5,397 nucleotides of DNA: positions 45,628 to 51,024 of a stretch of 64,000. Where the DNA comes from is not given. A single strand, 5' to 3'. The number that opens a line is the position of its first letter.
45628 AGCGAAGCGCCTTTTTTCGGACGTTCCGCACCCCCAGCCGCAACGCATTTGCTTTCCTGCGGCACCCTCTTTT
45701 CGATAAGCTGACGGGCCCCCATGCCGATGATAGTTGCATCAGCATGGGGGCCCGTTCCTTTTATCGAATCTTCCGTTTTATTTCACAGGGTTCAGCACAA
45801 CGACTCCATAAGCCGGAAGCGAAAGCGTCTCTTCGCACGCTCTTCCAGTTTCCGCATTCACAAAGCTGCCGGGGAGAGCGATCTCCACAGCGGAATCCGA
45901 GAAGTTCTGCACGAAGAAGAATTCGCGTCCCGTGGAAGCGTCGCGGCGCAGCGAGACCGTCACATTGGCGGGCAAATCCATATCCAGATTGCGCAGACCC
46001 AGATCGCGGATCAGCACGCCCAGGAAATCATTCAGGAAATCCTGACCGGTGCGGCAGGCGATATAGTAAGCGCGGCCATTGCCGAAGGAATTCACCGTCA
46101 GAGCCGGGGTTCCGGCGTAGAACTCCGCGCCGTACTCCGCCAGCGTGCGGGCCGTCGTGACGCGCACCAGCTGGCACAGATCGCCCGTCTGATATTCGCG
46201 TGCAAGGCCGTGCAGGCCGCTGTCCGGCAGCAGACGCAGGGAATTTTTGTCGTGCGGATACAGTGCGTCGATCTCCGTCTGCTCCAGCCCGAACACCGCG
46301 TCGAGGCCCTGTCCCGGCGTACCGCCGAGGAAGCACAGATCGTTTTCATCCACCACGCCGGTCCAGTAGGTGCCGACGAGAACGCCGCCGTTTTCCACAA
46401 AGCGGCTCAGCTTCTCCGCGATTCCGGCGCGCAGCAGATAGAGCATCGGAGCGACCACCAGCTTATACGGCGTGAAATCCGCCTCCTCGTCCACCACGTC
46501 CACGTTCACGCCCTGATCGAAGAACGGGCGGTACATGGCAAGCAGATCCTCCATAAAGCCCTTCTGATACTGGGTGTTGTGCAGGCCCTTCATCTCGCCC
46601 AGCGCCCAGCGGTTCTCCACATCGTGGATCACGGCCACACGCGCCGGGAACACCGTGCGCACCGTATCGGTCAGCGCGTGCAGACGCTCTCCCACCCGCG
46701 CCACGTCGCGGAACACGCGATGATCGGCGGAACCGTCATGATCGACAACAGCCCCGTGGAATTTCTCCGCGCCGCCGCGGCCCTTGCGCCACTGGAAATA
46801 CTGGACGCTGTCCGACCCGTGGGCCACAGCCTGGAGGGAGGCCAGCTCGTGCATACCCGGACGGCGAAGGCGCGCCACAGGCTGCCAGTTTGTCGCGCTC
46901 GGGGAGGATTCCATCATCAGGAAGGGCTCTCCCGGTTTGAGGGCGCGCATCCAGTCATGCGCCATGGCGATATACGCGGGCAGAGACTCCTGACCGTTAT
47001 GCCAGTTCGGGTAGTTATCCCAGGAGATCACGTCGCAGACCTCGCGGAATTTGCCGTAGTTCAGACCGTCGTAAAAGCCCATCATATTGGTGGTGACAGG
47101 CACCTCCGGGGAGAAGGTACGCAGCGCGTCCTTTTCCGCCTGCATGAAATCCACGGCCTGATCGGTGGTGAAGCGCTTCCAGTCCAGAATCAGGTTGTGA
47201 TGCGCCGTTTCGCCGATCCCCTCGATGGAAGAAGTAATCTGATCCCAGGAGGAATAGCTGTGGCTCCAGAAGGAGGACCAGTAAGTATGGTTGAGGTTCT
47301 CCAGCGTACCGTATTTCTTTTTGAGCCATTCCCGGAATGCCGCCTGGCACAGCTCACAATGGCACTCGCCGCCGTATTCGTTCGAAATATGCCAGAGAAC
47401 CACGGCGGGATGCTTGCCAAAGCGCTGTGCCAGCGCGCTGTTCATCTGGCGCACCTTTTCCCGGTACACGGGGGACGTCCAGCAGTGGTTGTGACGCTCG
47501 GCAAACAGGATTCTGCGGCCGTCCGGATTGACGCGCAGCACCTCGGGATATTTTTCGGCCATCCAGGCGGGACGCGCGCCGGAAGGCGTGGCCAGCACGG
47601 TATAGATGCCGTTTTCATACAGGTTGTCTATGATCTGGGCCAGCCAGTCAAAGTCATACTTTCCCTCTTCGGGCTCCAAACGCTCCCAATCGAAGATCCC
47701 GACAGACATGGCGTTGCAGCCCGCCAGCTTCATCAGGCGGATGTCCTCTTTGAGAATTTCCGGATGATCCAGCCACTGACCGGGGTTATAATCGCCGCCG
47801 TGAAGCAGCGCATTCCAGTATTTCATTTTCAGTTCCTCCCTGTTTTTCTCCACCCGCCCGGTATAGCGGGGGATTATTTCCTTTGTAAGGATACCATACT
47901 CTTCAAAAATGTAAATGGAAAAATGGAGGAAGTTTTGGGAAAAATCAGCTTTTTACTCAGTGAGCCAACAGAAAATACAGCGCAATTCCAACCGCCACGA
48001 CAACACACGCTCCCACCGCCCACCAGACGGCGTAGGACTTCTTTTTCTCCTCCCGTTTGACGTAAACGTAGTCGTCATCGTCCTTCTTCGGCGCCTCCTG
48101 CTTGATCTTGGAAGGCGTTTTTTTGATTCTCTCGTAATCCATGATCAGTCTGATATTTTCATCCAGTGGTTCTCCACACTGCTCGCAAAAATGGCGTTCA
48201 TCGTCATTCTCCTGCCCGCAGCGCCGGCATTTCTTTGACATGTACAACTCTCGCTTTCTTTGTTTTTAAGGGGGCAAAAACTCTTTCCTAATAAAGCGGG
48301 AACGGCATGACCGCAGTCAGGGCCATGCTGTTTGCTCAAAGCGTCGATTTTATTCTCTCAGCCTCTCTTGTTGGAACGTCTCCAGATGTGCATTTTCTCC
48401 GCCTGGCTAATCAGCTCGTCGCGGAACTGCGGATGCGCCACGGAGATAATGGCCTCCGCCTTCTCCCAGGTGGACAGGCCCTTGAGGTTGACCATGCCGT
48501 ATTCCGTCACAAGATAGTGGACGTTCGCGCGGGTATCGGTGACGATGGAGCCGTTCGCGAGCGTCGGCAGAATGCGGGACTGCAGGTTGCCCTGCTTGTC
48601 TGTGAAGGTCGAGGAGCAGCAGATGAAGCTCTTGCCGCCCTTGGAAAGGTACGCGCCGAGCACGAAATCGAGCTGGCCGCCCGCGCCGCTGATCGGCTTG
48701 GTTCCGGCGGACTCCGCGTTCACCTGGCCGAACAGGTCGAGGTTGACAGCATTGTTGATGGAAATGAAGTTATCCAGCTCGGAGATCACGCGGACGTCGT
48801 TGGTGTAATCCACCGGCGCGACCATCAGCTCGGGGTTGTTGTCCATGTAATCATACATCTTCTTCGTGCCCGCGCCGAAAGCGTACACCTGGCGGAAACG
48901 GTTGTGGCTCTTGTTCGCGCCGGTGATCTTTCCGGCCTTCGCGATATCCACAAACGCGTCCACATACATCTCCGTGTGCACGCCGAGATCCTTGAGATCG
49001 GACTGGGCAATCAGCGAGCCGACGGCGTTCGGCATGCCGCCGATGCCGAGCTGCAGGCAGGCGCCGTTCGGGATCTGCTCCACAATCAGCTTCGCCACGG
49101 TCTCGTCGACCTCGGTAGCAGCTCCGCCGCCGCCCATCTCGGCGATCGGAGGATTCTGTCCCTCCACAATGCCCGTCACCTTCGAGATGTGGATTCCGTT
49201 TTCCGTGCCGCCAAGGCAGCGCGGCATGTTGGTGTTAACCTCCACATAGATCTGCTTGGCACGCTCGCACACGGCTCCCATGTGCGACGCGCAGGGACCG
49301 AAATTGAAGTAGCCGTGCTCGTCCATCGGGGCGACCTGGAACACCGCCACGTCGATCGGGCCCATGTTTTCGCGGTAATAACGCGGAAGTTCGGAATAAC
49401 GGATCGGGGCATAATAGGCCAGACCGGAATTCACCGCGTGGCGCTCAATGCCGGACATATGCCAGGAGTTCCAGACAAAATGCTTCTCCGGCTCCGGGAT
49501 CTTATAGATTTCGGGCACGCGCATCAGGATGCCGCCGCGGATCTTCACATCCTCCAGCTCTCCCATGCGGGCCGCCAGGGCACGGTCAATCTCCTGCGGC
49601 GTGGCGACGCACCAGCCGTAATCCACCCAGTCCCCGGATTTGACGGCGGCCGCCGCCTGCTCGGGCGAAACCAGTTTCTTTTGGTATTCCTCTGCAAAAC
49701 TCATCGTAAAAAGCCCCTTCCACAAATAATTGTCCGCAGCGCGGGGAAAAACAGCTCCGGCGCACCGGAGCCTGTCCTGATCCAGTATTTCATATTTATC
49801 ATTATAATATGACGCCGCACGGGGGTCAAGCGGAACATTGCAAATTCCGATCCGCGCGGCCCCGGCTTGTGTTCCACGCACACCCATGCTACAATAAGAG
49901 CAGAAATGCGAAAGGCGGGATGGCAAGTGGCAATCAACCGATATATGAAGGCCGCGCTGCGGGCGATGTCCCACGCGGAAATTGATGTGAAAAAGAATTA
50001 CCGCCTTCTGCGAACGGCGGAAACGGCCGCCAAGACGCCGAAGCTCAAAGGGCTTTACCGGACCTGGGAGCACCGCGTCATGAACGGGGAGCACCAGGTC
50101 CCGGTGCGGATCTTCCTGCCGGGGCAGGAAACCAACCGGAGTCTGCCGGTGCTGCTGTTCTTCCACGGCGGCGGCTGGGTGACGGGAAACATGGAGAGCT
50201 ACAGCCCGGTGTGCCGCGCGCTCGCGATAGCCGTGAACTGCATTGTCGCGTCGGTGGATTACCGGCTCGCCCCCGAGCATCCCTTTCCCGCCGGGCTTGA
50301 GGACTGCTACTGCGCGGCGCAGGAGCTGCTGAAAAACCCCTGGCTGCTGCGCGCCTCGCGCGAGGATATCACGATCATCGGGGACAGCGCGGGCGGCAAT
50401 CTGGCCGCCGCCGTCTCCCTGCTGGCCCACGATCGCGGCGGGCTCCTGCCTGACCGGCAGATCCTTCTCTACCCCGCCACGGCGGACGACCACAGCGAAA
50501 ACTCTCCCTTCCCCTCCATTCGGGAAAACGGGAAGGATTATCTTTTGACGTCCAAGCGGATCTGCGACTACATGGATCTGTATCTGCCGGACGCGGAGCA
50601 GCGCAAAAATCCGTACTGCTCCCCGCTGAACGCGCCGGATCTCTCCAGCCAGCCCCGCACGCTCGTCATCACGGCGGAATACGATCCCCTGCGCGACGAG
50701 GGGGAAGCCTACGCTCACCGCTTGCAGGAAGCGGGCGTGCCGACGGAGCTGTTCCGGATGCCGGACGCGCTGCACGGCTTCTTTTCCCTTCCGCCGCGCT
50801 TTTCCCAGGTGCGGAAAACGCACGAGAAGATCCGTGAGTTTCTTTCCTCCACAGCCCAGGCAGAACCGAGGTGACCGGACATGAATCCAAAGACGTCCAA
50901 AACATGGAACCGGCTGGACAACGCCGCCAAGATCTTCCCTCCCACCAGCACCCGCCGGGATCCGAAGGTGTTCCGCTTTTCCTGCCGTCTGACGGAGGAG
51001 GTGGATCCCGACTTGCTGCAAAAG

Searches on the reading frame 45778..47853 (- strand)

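Call 41: search_protein_families(library=pfam, proteins=[window:45778-47853:-], max_evalue=0.00001)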
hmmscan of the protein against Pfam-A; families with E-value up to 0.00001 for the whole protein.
window:45778-47853:- (691 aa): 2 families
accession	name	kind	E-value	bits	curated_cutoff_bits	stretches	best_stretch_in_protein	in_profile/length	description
PF02449.21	Glyco_hydro_42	-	2.9e-149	498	21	1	21-393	1-375/376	Beta-galactosidase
PF08532.16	Glyco_hydro_42M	-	1.4e-61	208.1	25.8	1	404-620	1-206/207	Beta-galactosidase trimerisation domain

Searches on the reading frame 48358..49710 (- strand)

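Call 41: search_protein_families(library=pfam, proteins=[window:48358-49710:-], max_evalue=0.00001)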
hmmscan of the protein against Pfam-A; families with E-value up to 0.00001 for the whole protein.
window:48358-49710:- (450 aa): 2 families
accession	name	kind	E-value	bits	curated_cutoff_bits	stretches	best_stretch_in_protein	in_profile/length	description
PF13336.12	AcetylCoA_hyd_C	-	1.4e-59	200.9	23.7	1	281-437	1-154/154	Acetyl-CoA hydrolase/transferase C-terminal domain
PF02550.21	AcetylCoA_hydro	-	7e-27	95.2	24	1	7-189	3-194/198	Acetyl-CoA hydrolase/transferase N-terminal domain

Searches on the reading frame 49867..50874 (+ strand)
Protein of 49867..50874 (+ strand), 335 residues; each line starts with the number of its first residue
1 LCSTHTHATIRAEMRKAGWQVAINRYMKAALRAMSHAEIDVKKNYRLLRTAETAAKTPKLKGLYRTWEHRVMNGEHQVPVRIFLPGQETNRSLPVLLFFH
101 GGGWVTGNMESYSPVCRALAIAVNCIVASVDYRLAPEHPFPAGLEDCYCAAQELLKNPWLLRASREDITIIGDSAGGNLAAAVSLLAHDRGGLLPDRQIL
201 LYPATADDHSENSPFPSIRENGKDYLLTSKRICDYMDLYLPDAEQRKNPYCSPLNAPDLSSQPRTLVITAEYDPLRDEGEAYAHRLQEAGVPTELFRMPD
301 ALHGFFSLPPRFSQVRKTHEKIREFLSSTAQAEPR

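Call 4: search_protein_families(library=pfam, proteins=[window:49867-50874:+])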
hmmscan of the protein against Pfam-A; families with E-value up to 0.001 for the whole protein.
window:49867-50874:+ (335 aa): 5 families
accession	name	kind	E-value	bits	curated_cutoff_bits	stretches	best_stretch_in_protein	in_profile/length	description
PF07859.19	Abhydrolase_3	-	1.3e-71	241.2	25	1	96-306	1-209/210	alpha/beta hydrolase fold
PF20434.5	BD-FAE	-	2.4e-19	70.1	26.8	1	82-188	3-111/215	BD-FAE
PF00135.34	COesterase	-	1.5e-08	34.5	27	1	81-135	89-143/515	Carboxylesterase family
PF00326.27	Peptidase_S9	-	3.7e-07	30.3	22.6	0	235-327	116-207/213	Prolyl oligopeptidase family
PF10340.15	Say1_Mug180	-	0.00018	20.9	21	0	92-248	121-278/374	Steryl acetyl hydrolase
